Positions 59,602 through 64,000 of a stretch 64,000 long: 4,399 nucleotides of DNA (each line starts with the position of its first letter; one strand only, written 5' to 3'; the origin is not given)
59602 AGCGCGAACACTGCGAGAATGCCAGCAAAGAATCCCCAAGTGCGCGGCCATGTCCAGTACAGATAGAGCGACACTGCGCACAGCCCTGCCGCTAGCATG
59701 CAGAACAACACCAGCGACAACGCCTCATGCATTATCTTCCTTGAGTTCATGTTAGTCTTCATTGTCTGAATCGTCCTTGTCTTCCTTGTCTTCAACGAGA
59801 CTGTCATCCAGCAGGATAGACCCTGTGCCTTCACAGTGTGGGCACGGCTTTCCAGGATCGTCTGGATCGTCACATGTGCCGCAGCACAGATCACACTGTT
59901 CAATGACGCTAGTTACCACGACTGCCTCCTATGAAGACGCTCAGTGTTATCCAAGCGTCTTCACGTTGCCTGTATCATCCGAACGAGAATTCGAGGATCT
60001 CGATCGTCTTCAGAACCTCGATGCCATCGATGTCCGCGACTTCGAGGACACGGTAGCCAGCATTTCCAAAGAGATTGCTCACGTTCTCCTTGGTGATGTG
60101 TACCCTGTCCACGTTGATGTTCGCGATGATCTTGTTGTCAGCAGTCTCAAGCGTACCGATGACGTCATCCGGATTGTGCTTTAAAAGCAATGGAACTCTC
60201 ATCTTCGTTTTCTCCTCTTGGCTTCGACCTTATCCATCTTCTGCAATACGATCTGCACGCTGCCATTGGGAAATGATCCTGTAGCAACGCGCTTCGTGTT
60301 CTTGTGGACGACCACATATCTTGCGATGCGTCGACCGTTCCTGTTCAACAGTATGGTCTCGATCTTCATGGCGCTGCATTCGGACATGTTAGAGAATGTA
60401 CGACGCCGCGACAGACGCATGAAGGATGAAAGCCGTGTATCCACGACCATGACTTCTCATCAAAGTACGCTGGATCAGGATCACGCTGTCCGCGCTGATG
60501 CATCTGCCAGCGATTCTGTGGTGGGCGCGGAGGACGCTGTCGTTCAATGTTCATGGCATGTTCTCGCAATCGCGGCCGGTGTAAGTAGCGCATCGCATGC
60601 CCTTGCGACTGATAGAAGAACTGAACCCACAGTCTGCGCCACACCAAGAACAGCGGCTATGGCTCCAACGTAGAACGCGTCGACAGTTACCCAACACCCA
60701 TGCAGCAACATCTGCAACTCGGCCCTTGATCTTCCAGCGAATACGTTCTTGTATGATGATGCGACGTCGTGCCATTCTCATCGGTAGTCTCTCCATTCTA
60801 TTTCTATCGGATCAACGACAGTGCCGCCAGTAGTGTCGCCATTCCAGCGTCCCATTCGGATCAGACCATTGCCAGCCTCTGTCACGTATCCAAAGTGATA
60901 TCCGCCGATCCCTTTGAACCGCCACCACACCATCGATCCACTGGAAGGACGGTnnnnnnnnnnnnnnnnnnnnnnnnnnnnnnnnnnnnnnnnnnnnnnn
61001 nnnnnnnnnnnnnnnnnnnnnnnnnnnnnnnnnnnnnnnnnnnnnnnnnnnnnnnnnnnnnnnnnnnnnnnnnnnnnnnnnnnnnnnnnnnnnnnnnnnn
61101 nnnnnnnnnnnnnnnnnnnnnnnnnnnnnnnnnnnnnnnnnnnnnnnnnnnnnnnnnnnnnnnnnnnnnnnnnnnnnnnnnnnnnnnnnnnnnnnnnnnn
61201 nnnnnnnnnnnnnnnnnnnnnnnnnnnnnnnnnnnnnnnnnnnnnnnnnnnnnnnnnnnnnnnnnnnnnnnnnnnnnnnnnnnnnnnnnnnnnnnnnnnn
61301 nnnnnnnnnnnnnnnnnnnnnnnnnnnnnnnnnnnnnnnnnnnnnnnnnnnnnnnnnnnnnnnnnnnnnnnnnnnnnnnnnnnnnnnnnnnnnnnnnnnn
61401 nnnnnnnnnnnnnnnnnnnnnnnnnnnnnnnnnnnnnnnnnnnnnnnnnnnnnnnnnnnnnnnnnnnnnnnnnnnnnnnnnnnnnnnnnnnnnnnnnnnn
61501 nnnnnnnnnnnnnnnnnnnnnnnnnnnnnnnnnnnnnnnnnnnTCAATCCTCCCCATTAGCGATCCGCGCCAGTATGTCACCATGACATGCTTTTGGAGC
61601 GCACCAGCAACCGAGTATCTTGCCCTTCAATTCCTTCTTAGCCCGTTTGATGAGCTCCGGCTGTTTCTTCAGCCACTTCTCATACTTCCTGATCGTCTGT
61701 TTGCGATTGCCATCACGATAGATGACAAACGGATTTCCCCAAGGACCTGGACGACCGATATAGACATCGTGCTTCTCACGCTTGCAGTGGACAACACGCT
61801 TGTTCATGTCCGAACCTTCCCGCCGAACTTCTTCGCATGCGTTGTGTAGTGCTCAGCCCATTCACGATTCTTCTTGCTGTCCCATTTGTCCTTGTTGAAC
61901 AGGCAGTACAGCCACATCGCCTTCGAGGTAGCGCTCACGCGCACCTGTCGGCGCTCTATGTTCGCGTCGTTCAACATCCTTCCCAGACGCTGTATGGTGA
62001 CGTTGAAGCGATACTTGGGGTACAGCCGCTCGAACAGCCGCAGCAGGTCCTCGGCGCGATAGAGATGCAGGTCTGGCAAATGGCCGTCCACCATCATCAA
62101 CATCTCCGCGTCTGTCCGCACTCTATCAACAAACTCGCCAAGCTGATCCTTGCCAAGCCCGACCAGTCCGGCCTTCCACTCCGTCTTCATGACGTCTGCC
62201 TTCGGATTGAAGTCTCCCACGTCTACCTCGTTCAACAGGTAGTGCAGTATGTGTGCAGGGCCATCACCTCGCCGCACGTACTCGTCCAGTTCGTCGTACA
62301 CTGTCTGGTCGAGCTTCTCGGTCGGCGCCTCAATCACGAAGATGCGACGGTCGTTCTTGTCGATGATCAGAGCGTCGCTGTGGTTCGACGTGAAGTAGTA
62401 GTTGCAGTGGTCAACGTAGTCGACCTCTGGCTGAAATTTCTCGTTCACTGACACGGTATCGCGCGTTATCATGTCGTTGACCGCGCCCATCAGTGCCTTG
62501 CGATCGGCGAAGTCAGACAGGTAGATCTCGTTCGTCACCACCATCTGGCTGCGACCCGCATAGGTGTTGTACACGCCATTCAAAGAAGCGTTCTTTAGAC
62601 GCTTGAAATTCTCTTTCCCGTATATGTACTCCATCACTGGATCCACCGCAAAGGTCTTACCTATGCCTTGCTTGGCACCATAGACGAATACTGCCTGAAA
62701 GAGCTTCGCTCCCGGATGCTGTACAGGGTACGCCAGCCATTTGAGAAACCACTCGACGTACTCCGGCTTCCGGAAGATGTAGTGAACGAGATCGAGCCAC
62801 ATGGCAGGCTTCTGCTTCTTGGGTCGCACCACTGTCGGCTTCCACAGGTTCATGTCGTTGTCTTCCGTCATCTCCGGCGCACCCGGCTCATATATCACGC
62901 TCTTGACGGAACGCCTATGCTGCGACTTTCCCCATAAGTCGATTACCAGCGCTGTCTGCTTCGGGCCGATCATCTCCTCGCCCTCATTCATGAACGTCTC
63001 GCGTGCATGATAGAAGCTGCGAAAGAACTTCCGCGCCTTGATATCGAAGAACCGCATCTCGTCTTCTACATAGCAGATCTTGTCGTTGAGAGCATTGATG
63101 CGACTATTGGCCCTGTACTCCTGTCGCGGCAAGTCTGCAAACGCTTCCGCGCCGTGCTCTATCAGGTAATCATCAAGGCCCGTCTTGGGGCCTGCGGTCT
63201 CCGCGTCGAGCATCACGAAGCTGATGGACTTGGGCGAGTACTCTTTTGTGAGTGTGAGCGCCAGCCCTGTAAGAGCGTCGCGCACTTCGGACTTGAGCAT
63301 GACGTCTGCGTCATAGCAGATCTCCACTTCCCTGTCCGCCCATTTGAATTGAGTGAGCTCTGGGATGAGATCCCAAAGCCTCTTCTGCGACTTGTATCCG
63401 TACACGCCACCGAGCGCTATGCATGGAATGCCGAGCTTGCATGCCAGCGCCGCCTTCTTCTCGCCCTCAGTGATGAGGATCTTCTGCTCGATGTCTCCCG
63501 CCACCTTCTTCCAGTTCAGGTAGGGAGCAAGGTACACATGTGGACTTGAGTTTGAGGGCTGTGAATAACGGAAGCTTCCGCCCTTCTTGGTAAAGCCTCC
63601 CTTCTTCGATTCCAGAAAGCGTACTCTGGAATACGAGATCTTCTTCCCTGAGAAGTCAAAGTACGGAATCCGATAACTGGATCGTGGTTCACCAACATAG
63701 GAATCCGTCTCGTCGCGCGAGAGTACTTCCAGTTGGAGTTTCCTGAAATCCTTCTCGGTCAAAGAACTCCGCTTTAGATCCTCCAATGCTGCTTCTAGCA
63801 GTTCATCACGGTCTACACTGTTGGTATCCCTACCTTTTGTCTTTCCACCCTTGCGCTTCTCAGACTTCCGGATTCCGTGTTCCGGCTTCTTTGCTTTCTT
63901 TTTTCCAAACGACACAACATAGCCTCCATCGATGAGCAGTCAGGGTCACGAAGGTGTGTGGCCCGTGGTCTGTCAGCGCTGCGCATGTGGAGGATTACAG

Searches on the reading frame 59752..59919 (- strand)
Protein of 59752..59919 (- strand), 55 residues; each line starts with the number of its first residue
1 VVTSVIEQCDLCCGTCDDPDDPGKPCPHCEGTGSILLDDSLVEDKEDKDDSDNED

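Call 85: search_protein_families(library=pfam, proteins=[window:59752-59919:-], max_evalue=0.01)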
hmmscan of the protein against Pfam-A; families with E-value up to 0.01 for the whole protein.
window:59752-59919:- (55 aa): 1 family
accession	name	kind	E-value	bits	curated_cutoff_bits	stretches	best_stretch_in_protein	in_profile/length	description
PF15777.11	Anti-TRAP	-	0.0023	18.4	32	1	7-37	11-44/59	Tryptophan RNA-binding attenuator protein inhibitory protein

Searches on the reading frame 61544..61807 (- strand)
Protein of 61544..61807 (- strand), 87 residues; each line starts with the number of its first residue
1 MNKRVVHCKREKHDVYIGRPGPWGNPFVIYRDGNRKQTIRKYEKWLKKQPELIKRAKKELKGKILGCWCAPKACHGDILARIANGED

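Call 85: search_protein_families(library=pfam, proteins=[window:61544-61807:-], max_evalue=0.01)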
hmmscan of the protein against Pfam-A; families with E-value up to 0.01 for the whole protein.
window:61544-61807:- (87 aa): 1 family
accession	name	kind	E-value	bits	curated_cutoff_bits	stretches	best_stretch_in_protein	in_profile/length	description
PF14216.11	DUF4326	-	2.4e-28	99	25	1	3-80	1-81/82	Domain of unknown function (DUF4326)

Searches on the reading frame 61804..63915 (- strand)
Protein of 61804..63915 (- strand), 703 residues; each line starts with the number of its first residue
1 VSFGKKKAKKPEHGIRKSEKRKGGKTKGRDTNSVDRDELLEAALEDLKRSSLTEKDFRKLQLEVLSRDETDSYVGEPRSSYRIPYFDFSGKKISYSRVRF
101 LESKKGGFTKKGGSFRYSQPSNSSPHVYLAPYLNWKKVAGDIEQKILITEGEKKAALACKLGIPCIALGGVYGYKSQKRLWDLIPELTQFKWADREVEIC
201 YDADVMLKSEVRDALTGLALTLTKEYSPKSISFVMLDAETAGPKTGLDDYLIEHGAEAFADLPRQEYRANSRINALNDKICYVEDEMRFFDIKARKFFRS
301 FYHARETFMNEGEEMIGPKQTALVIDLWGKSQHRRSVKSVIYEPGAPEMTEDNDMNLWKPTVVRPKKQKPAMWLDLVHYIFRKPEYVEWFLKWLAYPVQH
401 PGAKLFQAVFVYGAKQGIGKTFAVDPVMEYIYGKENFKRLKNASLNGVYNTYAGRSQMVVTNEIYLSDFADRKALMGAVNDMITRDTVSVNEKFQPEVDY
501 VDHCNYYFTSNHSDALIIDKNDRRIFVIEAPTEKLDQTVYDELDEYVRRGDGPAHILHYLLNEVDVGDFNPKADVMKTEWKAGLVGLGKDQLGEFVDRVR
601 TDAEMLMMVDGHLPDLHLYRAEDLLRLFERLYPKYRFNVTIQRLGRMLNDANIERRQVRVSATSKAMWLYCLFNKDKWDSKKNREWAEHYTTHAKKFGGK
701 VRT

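Call 12: search_protein_families(library=phrogs, proteins=[window:61804-63915:-], max_evalue=0.001)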
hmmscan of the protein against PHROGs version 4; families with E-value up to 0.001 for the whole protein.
window:61804-63915:- (703 aa): 7 families
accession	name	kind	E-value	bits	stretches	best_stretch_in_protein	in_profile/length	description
phrog_1156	-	DNA, RNA and nucleotide metabolism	1.4e-27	97.6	1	333-687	483-844/855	DNA primase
phrog_4762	-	unknown function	1.3e-21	77.3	1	378-547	477-642/822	-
phrog_24712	-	unknown function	5.5e-17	61.9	1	285-601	341-660/801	-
phrog_1829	-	DNA, RNA and nucleotide metabolism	7.2e-14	51.9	1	352-563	449-657/772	DNA primase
phrog_2249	-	DNA, RNA and nucleotide metabolism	1.3e-09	38.3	1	382-441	502-577/802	DNA primase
phrog_9765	-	DNA, RNA and nucleotide metabolism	2.6e-08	33.3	1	316-549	528-764/939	DNA primase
phrog_849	-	DNA, RNA and nucleotide metabolism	2.3e-06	27.8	1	81-182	185-281/435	DNA primase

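Call 13: search_protein_families(library=pfam, proteins=[window:61804-63915:-], max_evalue=0.001)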
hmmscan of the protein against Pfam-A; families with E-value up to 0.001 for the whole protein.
window:61804-63915:- (703 aa): 2 families
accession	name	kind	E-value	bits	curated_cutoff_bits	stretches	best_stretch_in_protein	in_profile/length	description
PF12965.13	DUF3854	-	2.3e-18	66.8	23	1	135-258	2-130/130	Domain of unknown function (DUF3854)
PF19263.5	DUF5906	-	2.9e-13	50.9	27.6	1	412-524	2-114/114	Family of unknown function (DUF5906)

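Call 112: search_solved_structures(query=window:61804-63915:-, max_evalue=1, show_alignments=0)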
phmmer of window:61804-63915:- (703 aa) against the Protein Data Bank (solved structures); distinct sequences matched with E-value up to 1: 2.
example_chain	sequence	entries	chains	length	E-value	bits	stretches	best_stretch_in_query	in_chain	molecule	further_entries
6k9e_A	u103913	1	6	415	7.1e-18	67.8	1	322-587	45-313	Primase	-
6k9c_A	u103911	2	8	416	7.2e-18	67.8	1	322-587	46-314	Primase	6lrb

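Call 113: search_protein_families(library=ncbifam, proteins=[window:61804-63915:-], max_evalue=0.01)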
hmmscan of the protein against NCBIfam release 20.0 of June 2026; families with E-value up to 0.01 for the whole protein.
window:61804-63915:- (703 aa): 0 families

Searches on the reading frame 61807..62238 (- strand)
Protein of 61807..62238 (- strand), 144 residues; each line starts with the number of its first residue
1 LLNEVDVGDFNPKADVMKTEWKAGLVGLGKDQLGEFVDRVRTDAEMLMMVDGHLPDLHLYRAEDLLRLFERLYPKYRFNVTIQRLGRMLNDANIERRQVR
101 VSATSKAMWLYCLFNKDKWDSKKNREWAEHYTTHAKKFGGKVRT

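Call 114: find_homologous_proteins(query=window:61807-62238:-, max_evalue=0.00001)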
Query window:61807-62238:-: 15 candidates shared short words with the query, none scored E <= 0.00001.

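Call 117: predict_structure(protein=window:61807-62238:-)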
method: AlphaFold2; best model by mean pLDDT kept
length: 144 residues; sequences in the alignment: 1
mean_pLDDT: 37.4   pTM: 0.28
mean pLDDT of the five models: 37.4, 37.3, 37.2, 35.8, 35.5
residues with pLDDT >= 90: 0; 70-90: 0; 50-70: 6; < 50: 138
segments of 3 or more residues with pLDDT < 50: 1-64, 72-125, 127-144
pLDDT, mean of each block of 10 residues (from residue 1): 25 29 34 42 35 35 48 43 40 35 40 40 46 37 27
secondary structure, 60 per line:
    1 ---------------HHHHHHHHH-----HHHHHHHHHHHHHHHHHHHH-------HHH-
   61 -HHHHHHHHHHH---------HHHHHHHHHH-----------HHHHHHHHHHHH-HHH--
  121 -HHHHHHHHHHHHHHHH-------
elements in order: H16-24 H30-49 H62-72 H82-91 H103-114 H122-137

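Call 119: search_solved_structures(query=A9, max_evalue=10, show_alignments=1)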
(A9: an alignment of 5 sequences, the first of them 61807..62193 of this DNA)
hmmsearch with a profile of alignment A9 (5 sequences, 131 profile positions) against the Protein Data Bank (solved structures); distinct sequences matched with E-value up to 10: 4.
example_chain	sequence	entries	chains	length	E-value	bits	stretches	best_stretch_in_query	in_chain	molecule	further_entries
6dlm_A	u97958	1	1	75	0.031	17.5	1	13-63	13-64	DHD127_A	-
5ue7_A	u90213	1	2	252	0.079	16.2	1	28-78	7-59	Phosphomannomutase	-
2kv2_A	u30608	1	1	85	0.72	13.1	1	18-58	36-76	Bloom syndrome protein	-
2rrd_A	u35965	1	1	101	0.88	12.8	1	18-57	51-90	HRDC domain from Bloom syndrome protein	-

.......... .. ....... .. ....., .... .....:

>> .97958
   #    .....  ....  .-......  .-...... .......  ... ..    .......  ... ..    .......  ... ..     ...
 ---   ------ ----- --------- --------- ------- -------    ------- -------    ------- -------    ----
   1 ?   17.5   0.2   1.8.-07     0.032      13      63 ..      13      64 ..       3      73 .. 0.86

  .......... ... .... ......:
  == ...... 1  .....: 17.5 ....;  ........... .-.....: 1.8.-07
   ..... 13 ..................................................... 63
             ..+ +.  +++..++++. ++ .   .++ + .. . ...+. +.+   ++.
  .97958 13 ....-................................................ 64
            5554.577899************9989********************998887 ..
